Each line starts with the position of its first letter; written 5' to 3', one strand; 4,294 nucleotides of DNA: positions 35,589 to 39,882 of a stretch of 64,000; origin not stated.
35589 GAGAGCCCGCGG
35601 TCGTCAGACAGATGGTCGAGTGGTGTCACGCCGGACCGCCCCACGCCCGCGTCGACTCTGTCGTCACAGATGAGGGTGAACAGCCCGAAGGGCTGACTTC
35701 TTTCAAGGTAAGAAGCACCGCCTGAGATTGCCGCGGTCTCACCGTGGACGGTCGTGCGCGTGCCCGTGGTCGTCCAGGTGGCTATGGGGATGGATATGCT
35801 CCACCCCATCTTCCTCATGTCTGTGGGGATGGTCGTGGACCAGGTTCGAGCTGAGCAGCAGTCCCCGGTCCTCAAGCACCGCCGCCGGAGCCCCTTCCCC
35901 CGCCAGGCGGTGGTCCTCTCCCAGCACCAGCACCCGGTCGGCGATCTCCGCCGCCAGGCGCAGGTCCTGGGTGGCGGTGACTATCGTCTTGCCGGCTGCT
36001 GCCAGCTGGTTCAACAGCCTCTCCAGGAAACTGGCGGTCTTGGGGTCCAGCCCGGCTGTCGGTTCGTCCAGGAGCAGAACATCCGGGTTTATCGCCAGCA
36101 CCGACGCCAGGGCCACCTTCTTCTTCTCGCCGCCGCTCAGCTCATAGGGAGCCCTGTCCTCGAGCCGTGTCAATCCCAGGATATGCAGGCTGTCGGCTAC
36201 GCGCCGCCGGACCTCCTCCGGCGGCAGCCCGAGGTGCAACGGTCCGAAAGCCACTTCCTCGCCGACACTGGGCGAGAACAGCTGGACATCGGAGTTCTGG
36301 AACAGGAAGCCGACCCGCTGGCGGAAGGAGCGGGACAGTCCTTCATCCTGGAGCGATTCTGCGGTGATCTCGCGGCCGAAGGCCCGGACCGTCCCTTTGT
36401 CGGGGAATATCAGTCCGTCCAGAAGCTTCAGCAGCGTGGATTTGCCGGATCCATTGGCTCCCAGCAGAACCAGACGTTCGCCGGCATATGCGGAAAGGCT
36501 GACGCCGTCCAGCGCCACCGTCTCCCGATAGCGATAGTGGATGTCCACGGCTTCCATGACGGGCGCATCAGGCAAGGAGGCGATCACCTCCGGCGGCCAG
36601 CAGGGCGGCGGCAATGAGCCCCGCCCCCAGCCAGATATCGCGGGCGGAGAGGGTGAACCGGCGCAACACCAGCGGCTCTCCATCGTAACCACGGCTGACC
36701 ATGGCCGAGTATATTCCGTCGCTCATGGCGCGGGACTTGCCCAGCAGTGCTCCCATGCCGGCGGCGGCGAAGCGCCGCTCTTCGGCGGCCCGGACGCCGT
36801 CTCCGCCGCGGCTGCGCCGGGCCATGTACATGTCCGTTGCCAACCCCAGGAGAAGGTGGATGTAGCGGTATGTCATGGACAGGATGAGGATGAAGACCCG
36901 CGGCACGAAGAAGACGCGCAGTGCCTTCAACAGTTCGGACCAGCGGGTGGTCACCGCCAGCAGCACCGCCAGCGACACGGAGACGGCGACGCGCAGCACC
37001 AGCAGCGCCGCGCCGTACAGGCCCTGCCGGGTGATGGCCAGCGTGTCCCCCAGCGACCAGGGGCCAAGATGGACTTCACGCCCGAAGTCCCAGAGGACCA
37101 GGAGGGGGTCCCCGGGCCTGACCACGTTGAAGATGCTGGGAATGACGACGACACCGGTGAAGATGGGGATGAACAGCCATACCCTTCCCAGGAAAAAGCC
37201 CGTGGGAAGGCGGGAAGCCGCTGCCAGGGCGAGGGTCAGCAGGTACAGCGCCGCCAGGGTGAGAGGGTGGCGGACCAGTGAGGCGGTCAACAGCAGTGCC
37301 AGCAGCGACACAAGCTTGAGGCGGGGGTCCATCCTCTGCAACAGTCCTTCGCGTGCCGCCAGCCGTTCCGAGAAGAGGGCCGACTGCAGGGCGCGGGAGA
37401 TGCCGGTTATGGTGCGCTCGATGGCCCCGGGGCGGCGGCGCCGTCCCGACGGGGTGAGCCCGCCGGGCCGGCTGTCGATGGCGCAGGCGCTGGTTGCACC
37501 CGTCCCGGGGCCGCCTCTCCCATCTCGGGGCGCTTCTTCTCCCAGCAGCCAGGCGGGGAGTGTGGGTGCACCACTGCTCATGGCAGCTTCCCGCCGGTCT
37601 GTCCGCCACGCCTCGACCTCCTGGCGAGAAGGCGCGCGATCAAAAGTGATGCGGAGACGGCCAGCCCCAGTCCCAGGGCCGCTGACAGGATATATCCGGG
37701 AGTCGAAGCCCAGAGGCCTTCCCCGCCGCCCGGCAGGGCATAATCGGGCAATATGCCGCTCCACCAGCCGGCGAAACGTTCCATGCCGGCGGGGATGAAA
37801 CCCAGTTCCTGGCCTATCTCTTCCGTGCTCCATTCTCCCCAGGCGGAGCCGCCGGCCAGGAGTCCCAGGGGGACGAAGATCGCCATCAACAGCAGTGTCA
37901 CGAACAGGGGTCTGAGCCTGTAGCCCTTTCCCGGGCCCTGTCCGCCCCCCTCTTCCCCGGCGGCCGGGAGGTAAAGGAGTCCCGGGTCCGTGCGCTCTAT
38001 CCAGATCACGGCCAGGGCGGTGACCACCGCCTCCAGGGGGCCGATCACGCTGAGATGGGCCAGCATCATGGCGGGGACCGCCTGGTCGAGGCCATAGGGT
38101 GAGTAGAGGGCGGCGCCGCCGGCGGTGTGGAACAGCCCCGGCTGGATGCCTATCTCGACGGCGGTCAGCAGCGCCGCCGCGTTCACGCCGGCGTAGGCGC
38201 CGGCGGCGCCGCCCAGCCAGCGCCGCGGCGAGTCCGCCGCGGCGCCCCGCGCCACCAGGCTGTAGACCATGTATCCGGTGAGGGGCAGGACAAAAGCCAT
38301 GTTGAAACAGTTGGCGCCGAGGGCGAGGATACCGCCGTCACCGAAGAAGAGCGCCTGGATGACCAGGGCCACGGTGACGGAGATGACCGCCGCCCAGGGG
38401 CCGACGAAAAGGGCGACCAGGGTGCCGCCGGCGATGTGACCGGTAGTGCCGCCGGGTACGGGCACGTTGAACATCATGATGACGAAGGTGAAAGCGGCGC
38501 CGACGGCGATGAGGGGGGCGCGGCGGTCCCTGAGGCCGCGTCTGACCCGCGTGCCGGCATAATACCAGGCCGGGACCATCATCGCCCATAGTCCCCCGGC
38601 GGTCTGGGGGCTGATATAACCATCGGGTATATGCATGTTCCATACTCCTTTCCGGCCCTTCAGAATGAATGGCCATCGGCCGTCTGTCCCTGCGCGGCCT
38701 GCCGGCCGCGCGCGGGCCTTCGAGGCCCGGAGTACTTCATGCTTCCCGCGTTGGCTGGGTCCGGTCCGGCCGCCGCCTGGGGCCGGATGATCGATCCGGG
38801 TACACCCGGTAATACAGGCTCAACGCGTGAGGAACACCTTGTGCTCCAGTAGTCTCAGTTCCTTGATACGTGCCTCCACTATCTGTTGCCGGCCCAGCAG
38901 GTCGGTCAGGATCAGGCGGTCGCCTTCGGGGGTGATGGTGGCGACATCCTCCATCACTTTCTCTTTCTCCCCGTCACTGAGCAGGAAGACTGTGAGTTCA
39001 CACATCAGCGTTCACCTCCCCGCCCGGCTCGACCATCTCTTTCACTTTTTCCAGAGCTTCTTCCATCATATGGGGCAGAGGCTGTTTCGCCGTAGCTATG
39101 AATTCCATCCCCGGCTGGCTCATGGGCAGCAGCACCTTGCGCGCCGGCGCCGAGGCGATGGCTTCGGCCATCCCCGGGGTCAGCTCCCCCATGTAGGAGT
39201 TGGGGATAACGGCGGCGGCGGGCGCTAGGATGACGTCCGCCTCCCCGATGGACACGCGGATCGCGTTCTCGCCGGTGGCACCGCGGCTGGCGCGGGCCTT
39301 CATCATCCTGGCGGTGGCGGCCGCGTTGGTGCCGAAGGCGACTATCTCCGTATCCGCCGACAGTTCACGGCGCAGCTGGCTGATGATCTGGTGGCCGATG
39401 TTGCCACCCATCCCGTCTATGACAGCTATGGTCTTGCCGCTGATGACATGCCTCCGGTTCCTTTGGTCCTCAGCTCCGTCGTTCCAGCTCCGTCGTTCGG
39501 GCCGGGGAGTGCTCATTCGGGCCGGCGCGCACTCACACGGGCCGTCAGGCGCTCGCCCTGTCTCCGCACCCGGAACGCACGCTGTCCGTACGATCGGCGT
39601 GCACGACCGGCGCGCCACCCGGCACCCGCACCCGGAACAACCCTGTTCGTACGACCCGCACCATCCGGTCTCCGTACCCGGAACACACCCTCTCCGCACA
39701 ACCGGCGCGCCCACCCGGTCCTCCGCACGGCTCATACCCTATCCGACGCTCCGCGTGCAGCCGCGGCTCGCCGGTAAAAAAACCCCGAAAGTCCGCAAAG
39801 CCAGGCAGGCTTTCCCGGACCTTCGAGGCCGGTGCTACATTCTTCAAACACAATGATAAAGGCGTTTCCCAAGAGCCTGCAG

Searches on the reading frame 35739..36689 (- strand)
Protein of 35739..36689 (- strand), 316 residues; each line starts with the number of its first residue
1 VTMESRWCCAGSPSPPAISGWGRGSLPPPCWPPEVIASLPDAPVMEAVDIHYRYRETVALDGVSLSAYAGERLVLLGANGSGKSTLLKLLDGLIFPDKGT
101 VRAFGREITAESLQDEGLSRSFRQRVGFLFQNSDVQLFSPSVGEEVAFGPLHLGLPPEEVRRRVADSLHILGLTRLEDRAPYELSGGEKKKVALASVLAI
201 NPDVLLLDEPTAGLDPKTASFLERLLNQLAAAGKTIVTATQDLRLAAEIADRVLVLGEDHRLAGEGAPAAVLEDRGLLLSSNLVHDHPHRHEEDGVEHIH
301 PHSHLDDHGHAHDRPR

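Call 53: search_protein_families(library=pfam, proteins=[window:35739-36689:-], max_evalue=0.001)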
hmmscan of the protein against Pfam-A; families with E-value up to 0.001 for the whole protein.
window:35739-36689:- (316 aa): 3 families
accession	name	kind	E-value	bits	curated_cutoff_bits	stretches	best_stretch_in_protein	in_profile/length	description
PF00005.33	ABC_tran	-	1.7e-31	110.1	25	1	60-212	1-137/137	ABC transporter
PF13304.12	AAA_21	-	5.1e-15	56.8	27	2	158-243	220-300/304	AAA domain, putative AbiEii toxin, Type IV TA system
PF02463.25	SMC_N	-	2.5e-07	30.8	40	1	74-242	28-199/220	RecF/RecN/SMC N terminal domain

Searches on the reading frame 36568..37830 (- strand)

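Call 53: search_protein_families(library=pfam, proteins=[window:36568-37830:-], max_evalue=0.001)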
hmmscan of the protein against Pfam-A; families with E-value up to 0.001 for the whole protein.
window:36568-37830:- (420 aa): 1 family
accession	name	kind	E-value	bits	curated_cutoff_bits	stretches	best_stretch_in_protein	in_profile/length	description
PF02361.21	CbiQ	-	3.4e-31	109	25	1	164-385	5-211/216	Cobalt transport protein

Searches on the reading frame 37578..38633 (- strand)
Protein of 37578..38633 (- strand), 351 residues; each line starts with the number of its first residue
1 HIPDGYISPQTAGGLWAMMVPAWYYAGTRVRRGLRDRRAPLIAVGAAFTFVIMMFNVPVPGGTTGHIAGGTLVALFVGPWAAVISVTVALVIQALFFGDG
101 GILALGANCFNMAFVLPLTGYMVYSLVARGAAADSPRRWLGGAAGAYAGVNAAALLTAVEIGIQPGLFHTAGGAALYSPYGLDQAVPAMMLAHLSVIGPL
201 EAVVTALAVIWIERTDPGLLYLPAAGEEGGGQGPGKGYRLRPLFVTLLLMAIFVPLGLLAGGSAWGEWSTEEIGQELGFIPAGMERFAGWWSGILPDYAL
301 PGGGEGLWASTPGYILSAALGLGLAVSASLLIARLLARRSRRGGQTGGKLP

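Call 53: search_protein_families(library=pfam, proteins=[window:37578-38633:-], max_evalue=0.001)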
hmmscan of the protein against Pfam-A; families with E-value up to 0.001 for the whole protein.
window:37578-38633:- (351 aa): 2 families
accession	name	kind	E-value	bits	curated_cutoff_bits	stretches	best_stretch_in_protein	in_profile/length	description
PF01891.21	CbiM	-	2.5e-57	194.5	23.1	1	1-217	1-203/205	Cobalt uptake substrate-specific transmembrane region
PF13190.11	PDGLE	-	6.2e-08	32.8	27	1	243-338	3-102/102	PDGLE domain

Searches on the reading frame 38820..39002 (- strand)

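Call 53: search_protein_families(library=pfam, proteins=[window:38820-39002:-], max_evalue=0.001)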
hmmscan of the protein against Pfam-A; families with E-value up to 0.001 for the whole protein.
window:38820-39002:- (60 aa): 1 family
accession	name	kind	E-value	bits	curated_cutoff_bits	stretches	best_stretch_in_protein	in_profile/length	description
PF10133.14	CooT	-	5.4e-23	81.5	27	1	1-58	2-59/60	CO dehydrogenase accessory protein CooT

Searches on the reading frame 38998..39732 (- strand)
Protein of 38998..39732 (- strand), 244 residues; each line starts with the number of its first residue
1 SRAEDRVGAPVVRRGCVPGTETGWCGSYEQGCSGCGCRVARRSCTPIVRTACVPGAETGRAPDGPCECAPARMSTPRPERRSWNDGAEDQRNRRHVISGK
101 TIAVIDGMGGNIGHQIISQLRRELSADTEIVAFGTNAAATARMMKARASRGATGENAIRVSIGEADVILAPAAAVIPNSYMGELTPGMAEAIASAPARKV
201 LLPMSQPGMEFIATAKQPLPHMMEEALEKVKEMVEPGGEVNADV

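Call 53: search_protein_families(library=pfam, proteins=[window:38998-39732:-], max_evalue=0.001)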
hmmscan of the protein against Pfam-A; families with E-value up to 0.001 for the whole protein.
window:38998-39732:- (244 aa): 1 family
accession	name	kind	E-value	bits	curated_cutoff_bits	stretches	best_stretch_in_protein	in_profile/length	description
PF12953.12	DUF3842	-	3.1e-46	157.4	28.5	1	102-230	2-130/130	Domain of unknown function (DUF3842)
